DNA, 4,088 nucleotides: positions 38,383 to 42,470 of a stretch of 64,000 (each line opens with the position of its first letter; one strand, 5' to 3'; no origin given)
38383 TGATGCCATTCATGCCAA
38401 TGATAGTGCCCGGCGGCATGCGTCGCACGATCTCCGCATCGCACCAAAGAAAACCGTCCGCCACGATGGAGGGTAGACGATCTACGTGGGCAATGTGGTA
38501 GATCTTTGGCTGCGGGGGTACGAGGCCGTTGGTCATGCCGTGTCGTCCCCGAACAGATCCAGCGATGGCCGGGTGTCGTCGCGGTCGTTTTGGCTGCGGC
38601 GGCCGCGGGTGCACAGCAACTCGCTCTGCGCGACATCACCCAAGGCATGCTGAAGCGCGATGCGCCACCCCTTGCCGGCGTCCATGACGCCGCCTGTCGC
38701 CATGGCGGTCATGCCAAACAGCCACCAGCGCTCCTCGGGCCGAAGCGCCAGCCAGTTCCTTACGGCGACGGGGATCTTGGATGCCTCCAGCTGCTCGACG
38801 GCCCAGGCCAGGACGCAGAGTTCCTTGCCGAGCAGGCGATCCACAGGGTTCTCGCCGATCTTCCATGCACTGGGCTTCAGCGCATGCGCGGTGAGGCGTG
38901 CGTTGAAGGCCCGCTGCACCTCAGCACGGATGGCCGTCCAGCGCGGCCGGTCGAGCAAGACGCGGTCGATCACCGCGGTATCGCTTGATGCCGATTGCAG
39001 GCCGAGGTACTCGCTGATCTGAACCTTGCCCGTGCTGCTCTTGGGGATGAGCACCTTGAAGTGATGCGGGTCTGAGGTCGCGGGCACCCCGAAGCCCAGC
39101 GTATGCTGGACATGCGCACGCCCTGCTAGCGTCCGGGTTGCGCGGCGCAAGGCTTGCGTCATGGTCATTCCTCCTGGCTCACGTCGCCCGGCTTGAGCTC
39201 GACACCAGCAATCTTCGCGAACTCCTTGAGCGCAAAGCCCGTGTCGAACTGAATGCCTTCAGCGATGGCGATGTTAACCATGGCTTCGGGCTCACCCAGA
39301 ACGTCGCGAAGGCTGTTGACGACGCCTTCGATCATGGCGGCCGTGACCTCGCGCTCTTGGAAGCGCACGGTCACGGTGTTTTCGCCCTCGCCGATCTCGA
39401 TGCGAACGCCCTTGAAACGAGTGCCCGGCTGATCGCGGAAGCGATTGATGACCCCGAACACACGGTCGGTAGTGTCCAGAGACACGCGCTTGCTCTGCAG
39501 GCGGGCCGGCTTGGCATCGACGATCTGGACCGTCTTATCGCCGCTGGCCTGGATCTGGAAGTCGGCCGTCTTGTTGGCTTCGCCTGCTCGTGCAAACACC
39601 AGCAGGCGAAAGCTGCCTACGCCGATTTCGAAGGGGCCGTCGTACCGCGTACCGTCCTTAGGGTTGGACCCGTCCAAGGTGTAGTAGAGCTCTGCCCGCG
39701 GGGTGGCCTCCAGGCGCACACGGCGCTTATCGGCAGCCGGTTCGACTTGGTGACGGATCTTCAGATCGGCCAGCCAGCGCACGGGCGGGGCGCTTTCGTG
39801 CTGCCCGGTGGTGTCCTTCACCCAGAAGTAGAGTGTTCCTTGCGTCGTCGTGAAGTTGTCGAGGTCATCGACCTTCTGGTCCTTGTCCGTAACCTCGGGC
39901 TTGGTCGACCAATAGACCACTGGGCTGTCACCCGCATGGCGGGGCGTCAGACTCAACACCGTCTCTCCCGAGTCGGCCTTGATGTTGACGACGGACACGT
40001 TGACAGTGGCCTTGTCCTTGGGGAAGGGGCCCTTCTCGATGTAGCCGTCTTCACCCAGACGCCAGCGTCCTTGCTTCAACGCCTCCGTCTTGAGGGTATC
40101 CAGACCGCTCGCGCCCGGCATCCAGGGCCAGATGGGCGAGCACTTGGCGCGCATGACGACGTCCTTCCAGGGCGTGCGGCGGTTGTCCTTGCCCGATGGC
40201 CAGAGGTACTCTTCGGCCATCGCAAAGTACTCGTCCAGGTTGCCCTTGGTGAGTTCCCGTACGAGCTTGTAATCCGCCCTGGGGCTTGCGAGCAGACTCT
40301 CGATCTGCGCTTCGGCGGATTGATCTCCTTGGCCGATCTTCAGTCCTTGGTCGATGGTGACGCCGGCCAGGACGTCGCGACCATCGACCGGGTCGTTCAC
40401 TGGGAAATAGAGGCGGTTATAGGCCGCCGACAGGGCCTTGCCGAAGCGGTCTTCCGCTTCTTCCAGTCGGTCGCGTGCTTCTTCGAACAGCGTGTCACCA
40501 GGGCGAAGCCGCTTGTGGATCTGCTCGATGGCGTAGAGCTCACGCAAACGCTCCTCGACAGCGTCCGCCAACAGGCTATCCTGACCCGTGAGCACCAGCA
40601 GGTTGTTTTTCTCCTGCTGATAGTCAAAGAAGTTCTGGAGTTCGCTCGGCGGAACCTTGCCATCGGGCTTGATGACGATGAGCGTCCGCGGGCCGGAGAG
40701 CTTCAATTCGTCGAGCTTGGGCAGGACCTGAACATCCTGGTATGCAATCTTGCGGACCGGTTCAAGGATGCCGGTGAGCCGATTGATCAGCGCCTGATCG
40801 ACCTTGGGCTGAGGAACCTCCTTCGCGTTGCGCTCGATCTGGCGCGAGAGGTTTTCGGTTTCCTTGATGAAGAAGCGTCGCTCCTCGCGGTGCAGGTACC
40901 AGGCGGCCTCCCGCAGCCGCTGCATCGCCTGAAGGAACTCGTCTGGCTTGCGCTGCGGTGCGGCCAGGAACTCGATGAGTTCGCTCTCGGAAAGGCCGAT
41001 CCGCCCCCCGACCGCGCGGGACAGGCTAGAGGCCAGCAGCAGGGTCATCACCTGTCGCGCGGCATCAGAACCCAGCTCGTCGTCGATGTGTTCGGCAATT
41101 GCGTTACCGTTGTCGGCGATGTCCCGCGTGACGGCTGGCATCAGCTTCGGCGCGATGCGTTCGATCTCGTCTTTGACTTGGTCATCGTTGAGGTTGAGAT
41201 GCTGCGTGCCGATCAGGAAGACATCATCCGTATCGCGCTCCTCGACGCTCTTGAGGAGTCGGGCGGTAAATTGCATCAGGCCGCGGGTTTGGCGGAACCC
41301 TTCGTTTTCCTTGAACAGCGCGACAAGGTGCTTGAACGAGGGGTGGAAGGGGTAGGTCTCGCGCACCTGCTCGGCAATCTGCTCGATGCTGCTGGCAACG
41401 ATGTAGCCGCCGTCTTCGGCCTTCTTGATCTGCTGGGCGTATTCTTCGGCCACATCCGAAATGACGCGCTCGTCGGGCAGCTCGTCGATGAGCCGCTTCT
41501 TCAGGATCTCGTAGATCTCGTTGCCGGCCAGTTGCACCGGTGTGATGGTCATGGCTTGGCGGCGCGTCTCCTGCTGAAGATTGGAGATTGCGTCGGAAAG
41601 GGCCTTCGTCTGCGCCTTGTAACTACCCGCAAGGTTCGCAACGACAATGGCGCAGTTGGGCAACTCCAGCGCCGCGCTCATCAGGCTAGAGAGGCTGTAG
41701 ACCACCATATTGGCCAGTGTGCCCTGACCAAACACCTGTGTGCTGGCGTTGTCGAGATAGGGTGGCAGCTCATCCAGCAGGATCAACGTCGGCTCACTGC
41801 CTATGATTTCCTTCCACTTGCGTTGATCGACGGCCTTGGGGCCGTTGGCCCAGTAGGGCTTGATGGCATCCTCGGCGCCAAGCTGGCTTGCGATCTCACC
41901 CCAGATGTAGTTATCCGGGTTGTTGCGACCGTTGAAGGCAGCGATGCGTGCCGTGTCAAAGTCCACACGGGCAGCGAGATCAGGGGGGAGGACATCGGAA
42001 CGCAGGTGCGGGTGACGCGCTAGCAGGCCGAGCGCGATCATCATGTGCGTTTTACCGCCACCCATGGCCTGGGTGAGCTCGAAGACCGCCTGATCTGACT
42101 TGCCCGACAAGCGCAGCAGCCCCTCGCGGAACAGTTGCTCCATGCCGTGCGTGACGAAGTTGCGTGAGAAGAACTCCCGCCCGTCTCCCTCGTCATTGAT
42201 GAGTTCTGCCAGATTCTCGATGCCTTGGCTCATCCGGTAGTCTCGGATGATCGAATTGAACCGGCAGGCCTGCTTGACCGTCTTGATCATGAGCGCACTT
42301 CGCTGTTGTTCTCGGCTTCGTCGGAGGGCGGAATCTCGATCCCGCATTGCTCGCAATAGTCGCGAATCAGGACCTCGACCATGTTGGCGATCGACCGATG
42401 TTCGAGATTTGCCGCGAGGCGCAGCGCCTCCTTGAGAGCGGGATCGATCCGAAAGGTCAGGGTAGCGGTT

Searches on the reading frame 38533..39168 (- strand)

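Call 4: search_protein_families(library=padloc, proteins=[window:38533-39168:-], max_evalue=0.01)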
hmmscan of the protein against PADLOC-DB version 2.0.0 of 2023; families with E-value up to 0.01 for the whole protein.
window:38533-39168:- (211 aa): 2 families
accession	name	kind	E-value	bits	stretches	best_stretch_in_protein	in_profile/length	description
PDLC02190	DUF3780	-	2.4e-93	311.2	1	17-185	11-179/361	-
PDLC02191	DUF3780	-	3.1e-71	237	1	21-206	2-188/196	-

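Call 5: search_protein_families(library=pfam, proteins=[window:38533-39168:-], max_evalue=0.01)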
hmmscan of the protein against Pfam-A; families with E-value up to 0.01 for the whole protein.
window:38533-39168:- (211 aa): 1 family
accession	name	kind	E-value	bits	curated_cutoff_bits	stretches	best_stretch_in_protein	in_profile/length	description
PF12635.12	DUF3780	-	1.6e-74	250.1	27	1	22-199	3-180/184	Protein of unknown function (DUF3780)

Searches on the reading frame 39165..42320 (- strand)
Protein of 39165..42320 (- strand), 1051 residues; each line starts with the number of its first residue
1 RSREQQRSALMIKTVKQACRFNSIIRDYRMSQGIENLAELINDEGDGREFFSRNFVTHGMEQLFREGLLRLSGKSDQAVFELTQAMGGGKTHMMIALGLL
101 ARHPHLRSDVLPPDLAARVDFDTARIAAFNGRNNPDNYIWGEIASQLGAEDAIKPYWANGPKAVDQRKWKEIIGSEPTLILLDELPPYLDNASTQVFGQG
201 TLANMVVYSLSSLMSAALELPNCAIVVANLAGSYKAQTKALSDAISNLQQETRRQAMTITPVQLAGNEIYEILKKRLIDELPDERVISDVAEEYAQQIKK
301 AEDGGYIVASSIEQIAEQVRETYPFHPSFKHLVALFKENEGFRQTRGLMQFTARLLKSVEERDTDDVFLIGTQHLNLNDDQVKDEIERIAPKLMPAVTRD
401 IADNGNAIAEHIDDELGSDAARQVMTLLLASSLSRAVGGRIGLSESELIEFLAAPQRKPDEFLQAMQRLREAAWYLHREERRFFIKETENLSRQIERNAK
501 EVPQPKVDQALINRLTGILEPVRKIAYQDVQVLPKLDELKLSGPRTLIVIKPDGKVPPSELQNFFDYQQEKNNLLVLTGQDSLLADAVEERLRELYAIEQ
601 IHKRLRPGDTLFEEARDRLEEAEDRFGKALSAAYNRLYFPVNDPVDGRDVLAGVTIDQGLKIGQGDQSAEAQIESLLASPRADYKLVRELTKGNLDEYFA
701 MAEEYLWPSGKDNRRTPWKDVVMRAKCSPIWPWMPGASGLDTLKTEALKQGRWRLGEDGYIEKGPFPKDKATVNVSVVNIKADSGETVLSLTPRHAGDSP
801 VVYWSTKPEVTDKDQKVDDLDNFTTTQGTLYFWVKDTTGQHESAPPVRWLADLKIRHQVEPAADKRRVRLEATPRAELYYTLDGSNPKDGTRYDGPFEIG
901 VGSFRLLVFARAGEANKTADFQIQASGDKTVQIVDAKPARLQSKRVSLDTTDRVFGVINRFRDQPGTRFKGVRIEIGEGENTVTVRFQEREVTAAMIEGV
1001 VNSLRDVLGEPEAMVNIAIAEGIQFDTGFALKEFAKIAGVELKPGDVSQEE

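Call 4: search_protein_families(library=padloc, proteins=[window:39165-42320:-], max_evalue=0.01)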
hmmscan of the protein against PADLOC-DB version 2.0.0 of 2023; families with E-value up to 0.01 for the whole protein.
window:39165-42320:- (1051 aa): 2 families
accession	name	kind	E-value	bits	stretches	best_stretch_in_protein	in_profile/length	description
PDLC02192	DUF499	-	0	1457.9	1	12-1050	1-1022/1022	-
PDLC00662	HmaC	-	4.8e-47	158.8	1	46-677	44-705/941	AAA+ ATPase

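Call 5: search_protein_families(library=pfam, proteins=[window:39165-42320:-], max_evalue=0.01)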
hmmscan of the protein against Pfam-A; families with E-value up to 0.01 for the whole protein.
window:39165-42320:- (1051 aa): 3 families
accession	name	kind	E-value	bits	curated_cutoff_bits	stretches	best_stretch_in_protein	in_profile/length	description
PF04465.17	DUF499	-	9.2e-23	80.5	23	1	139-386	53-297/1024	Protein of unknown function (DUF499)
PF13287.12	Fn3_assoc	-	1.2e-07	32.2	23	1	868-910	1-46/59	Fn3 associated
PF13290.12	CHB_HEX_C_1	-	4.1e-07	30.3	22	1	865-917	9-62/67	Chitobiase/beta-hexosaminidase C-terminal domain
